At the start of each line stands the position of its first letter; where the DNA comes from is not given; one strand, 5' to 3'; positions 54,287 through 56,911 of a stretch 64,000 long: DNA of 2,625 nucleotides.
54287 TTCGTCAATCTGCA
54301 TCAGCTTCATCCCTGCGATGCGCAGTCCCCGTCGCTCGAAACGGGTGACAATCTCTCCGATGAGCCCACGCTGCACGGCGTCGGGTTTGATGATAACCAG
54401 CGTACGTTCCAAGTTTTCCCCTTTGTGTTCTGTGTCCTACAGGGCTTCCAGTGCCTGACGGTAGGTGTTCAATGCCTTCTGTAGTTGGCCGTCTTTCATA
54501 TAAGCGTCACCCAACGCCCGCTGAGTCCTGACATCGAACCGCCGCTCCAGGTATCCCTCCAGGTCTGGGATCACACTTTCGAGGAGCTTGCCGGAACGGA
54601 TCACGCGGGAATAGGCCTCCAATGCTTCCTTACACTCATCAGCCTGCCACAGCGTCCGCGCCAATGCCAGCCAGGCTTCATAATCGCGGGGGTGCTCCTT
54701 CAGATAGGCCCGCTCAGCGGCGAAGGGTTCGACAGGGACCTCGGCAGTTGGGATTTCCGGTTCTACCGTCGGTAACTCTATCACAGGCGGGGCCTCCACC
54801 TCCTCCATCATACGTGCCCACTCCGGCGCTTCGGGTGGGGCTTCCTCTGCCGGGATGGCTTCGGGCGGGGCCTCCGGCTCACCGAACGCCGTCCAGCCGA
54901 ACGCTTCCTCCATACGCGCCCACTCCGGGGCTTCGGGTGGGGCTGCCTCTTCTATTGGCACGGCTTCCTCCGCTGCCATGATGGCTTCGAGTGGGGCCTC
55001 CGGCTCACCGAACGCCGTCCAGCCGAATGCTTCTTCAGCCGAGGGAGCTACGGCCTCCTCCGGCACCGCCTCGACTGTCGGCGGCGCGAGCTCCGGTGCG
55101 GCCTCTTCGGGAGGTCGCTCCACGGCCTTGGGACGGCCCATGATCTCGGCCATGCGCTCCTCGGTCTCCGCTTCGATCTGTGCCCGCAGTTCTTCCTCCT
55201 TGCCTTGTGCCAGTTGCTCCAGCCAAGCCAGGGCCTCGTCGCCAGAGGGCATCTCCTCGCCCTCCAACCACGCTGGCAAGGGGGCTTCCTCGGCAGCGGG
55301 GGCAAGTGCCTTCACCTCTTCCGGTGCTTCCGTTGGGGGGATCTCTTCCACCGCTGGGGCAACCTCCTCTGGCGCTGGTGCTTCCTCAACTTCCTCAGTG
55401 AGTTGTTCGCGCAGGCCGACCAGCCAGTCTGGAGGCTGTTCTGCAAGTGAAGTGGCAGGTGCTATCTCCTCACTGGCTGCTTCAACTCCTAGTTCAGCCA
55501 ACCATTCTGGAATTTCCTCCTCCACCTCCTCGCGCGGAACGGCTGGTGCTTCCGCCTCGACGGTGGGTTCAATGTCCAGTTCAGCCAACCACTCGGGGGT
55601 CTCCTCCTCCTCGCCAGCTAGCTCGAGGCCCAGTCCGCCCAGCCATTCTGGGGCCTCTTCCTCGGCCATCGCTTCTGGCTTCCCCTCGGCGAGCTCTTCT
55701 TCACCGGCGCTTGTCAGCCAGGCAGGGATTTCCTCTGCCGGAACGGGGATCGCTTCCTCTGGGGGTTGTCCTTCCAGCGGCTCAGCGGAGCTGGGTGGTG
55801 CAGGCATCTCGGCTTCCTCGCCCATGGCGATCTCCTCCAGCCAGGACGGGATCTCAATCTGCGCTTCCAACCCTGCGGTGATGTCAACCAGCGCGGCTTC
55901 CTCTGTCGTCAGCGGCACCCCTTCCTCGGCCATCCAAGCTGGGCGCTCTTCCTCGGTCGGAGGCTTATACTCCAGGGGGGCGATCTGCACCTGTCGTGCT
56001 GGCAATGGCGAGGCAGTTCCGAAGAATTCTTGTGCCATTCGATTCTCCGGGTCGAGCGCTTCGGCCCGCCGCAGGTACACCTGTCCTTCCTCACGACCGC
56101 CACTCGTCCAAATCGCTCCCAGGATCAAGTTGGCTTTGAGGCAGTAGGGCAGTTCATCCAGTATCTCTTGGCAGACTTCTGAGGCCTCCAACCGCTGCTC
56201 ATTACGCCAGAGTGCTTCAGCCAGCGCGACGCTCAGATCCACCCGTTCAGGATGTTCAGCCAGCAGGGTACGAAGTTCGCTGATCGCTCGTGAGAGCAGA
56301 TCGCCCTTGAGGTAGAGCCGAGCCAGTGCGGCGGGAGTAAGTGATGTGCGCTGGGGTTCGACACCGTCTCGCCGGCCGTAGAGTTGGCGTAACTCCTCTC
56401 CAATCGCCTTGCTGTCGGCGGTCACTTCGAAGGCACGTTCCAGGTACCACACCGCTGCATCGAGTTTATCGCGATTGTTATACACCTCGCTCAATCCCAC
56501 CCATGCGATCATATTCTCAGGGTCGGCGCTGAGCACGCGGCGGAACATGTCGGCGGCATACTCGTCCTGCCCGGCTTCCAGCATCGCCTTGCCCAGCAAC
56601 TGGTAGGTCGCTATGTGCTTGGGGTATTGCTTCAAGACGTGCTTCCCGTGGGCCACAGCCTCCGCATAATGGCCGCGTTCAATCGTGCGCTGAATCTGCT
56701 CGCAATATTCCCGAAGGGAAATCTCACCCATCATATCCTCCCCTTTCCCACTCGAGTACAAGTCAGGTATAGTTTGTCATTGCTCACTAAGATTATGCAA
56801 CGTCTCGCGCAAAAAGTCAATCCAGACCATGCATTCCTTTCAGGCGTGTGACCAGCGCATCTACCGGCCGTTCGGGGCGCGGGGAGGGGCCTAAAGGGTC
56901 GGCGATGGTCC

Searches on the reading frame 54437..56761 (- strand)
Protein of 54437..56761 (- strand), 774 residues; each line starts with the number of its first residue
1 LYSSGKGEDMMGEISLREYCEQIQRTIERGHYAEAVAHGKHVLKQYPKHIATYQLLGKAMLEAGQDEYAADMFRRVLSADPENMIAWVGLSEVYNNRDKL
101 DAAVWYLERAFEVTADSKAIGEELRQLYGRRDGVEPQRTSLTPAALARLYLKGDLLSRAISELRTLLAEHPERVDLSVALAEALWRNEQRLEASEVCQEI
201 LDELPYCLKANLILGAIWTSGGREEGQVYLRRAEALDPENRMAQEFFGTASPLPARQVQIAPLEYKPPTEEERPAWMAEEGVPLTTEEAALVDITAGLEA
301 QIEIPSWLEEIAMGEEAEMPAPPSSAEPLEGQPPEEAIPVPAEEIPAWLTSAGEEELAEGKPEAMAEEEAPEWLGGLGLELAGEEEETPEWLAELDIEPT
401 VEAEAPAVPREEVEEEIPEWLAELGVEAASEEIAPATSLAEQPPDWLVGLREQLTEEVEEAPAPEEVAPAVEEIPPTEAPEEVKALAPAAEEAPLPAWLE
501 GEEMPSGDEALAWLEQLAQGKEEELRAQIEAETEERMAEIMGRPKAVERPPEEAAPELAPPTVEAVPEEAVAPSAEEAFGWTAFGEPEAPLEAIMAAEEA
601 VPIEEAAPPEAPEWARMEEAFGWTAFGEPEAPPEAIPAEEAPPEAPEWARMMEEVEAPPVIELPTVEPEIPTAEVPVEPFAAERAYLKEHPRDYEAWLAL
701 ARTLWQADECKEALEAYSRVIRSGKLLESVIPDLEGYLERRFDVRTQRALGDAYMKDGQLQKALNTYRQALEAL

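Call 33: search_protein_families(library=pfam, proteins=[window:54437-56761:-], max_evalue=0.00001)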
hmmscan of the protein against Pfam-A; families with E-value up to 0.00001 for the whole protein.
window:54437-56761:- (774 aa): 11 families
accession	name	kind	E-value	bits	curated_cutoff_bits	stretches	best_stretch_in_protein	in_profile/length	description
PF14559.12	TPR_19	-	1.3e-16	61.1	25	0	27-67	2-42/68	Tetratricopeptide repeat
PF13428.12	TPR_14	-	6.3e-15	54.6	23.5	0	52-91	3-42/44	Tetratricopeptide repeat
PF13432.12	TPR_16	-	1.1e-14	54.9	32.7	0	145-205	2-62/65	Tetratricopeptide repeat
PF13431.12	TPR_17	-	1.6e-09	37.8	24.4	0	73-103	2-32/34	Tetratricopeptide repeat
PF07719.23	TPR_2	-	1.2e-08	34.8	27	0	747-772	4-29/34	Tetratricopeptide repeat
PF13424.12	TPR_12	-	1.3e-08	35.4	30.1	0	744-773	45-74/77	Tetratricopeptide repeat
PF13174.12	TPR_6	-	1.7e-07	31.9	26.3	0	55-82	5-32/33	Tetratricopeptide repeat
PF13181.12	TPR_8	-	2e-07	31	25.7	0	750-772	7-29/34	Tetratricopeptide repeat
PF23914.1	TPR_CcmH_CycH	-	4e-07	30.4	42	0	684-720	40-76/158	Cytochrome c-type biogenesis protein H TPR domain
PF24575.1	TPR_Slam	-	3.4e-06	27.8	35.2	0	124-194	34-101/104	Surface lipoprotein assembly modifier, N-terminal TPR repeats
PF14561.12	TPR_20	-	8e-06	26.5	25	0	681-722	9-50/90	Tetratricopeptide repeat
